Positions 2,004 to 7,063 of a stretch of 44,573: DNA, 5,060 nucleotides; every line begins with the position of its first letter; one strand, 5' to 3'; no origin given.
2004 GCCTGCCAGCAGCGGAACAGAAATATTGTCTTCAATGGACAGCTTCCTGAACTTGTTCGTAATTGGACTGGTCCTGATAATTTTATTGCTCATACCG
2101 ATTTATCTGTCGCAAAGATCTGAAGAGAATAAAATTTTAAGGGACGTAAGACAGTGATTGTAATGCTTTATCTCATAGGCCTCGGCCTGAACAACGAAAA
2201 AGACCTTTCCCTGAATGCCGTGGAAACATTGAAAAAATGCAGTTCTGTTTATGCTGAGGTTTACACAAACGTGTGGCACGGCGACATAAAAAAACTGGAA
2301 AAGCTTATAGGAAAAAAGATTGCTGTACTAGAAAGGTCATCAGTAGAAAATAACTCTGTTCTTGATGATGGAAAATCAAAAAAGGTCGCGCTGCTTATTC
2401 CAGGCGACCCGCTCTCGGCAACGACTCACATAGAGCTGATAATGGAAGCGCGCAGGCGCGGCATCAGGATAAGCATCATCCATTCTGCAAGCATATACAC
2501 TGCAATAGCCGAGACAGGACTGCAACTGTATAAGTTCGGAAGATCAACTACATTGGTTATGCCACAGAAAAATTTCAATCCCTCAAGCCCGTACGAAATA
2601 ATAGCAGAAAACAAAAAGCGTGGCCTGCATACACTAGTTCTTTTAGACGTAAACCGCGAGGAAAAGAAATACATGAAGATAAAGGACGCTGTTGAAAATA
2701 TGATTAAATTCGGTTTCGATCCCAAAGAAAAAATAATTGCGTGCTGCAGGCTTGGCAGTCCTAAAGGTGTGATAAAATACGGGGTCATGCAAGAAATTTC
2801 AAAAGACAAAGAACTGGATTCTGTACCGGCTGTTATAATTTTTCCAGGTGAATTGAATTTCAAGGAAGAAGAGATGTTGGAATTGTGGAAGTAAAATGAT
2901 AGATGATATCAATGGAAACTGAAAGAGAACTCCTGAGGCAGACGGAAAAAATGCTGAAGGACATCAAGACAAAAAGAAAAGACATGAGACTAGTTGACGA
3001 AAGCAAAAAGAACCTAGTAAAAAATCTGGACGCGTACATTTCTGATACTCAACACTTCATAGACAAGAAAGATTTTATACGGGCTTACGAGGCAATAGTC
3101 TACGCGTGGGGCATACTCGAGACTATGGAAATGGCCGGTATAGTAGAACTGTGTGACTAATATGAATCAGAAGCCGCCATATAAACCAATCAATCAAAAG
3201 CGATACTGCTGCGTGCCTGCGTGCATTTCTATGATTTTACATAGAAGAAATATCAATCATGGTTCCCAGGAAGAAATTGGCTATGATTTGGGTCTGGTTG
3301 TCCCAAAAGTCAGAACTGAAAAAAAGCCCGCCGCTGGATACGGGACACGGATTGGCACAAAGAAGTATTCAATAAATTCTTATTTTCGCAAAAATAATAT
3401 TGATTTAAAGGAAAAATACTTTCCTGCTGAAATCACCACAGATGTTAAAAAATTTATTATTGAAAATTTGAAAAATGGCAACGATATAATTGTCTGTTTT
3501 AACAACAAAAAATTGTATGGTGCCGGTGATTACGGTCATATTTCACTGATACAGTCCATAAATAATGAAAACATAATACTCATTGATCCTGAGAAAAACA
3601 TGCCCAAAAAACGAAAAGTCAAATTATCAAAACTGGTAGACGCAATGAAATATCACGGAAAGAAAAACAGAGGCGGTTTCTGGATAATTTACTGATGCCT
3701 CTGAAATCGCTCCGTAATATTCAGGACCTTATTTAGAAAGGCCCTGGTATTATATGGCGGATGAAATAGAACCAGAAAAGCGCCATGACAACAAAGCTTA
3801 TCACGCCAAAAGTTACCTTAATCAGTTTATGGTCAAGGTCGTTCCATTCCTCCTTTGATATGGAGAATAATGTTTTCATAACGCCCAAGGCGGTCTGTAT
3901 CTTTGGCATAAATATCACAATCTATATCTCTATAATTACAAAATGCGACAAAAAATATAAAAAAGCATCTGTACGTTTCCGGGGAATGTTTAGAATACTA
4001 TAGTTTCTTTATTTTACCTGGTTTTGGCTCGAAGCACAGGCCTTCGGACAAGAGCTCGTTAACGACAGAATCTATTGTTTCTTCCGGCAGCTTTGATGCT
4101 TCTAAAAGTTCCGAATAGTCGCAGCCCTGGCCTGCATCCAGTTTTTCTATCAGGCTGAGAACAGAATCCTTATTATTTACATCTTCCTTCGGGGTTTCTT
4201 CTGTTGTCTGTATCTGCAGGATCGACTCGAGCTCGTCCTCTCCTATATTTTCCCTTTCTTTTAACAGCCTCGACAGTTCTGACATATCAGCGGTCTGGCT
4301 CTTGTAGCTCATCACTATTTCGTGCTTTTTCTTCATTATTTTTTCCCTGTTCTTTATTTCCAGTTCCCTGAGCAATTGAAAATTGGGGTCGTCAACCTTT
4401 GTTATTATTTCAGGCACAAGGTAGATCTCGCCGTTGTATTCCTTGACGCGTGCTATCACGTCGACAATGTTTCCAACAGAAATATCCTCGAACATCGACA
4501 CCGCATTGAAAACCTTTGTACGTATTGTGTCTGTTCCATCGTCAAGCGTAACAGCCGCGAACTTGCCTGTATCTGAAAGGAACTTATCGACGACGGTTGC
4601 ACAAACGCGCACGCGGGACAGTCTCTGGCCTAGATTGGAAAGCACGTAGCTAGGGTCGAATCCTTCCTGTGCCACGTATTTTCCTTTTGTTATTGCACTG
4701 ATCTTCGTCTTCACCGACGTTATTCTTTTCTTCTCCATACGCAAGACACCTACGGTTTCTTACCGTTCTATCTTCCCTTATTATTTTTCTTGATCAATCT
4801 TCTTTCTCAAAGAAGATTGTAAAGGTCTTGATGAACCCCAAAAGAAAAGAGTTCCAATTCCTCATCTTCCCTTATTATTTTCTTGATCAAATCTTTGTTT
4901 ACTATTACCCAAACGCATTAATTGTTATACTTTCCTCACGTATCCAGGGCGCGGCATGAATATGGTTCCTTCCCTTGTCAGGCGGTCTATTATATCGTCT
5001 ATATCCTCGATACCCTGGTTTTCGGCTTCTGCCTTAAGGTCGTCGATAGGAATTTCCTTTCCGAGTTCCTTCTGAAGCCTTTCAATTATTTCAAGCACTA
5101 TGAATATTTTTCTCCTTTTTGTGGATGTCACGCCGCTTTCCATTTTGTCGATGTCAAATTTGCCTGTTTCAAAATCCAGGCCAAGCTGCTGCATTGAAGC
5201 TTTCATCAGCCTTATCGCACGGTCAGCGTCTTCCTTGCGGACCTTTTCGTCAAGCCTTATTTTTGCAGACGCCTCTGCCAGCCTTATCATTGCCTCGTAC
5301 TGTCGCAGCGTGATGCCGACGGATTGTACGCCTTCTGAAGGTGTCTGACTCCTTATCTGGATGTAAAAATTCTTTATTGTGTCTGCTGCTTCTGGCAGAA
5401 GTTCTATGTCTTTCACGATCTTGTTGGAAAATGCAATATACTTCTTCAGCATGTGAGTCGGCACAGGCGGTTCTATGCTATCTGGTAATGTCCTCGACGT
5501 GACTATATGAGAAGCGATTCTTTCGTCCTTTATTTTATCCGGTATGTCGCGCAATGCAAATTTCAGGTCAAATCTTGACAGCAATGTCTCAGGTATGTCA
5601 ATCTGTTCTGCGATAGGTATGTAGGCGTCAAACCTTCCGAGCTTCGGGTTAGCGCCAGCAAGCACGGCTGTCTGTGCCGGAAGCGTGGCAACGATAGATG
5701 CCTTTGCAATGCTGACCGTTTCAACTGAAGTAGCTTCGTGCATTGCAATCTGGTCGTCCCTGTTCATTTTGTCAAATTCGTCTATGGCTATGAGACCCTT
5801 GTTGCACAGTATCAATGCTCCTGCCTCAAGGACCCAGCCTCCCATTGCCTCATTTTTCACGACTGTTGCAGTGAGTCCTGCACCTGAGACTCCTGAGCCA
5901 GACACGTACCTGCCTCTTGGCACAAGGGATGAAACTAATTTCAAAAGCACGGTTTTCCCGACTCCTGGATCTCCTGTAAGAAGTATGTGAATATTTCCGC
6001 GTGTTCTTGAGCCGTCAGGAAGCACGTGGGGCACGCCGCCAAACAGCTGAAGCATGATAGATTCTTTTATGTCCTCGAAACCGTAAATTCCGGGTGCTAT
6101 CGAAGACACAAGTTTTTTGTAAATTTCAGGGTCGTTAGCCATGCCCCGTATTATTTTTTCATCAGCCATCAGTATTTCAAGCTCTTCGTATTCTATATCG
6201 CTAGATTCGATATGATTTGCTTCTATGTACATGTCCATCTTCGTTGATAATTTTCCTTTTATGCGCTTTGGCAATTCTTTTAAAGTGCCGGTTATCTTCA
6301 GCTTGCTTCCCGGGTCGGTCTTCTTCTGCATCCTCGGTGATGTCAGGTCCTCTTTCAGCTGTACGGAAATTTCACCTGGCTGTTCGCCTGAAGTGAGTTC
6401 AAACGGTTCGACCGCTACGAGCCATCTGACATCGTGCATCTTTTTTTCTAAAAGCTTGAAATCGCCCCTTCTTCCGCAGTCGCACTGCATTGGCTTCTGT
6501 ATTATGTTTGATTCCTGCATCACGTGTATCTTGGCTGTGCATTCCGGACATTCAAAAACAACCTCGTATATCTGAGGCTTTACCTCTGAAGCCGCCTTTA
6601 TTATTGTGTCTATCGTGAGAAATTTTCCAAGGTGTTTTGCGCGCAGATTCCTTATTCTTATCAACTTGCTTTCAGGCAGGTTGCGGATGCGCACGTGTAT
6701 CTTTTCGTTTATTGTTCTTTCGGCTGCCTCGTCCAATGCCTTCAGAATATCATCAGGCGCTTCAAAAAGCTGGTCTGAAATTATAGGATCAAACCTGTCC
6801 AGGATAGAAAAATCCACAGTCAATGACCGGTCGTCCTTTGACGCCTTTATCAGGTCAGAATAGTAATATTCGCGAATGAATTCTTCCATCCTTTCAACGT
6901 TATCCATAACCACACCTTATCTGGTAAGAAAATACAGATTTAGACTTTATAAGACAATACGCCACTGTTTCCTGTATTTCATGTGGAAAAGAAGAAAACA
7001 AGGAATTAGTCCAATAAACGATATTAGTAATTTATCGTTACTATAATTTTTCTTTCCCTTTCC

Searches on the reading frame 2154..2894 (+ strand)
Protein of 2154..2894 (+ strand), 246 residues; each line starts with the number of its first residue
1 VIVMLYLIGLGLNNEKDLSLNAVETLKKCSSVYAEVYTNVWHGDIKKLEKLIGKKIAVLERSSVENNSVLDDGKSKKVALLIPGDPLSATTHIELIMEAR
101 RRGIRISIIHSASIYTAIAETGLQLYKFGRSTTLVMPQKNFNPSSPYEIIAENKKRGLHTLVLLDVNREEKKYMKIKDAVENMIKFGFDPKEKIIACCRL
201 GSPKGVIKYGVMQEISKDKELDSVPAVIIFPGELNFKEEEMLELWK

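Call 9: search_protein_families(library=pfam, max_evalue=0.01, proteins=[window:2154-2894:+])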
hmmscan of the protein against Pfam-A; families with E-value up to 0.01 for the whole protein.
window:2154-2894:+ (246 aa): 1 family
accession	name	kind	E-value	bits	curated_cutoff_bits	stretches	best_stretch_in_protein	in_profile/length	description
PF00590.25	TP_methylase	-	2.1e-19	70.8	27.8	1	4-210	1-206/212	Tetrapyrrole (Corrin/Porphyrin) Methylases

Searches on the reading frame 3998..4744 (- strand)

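Call 9: search_protein_families(library=pfam, max_evalue=0.01, proteins=[window:3998-4744:-])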
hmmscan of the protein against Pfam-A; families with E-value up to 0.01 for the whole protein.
window:3998-4744:- (248 aa): 2 families
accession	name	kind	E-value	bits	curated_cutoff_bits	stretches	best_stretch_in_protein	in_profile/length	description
PF01336.31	tRNA_anti-codon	-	6.3e-10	39.3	27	1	45-114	1-72/75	OB-fold nucleic acid binding domain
PF08784.17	RPA_C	-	0.001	20.2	22.6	1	178-238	39-100/106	Replication protein A C terminal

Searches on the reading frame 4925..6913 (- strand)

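Call 9: search_protein_families(library=pfam, max_evalue=0.01, proteins=[window:4925-6913:-])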
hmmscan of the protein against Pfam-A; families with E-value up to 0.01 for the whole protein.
window:4925-6913:- (662 aa): 11 families
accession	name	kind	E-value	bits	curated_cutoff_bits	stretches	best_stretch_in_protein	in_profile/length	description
PF00493.29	MCM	-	6.7e-83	277.7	23.3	1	252-473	2-223/224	MCM P-loop domain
PF17855.7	MCM_lid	-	5.8e-21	75.2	27.4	1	488-574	2-87/87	MCM AAA-lid domain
PF17207.9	MCM_OB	-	6.9e-15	55.4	24.8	1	87-213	2-124/126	MCM OB domain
PF01078.27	Mg_chelatase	-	4.3e-08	33.3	20.3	1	358-423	93-158/207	Magnesium chelatase, subunit ChlI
PF14551.11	MCM_N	-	1.1e-07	32.6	24.9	1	7-71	2-76/95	MCM N-terminal domain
PF21120.3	MCM_WH_arc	-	8.8e-06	26.1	26.1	1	602-660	2-63/63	Archaeal MCM, winged-helix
PF07726.17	AAA_3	-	6.9e-05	23.2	27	1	309-423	1-112/131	ATPase family associated with various cellular activities (AAA)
PF00004.35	AAA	-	0.00025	21.9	21.2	1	310-391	1-77/131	ATPase family associated with various cellular activities (AAA)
PF13191.12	AAA_16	-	0.0013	19.7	32.6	1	308-340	25-59/167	AAA ATPase domain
PF07728.20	AAA_5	-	0.002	18.6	22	0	309-423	1-123/139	AAA domain (dynein-related subfamily)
PF13401.12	AAA_22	-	0.0021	18.8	27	0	309-332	7-30/130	AAA domain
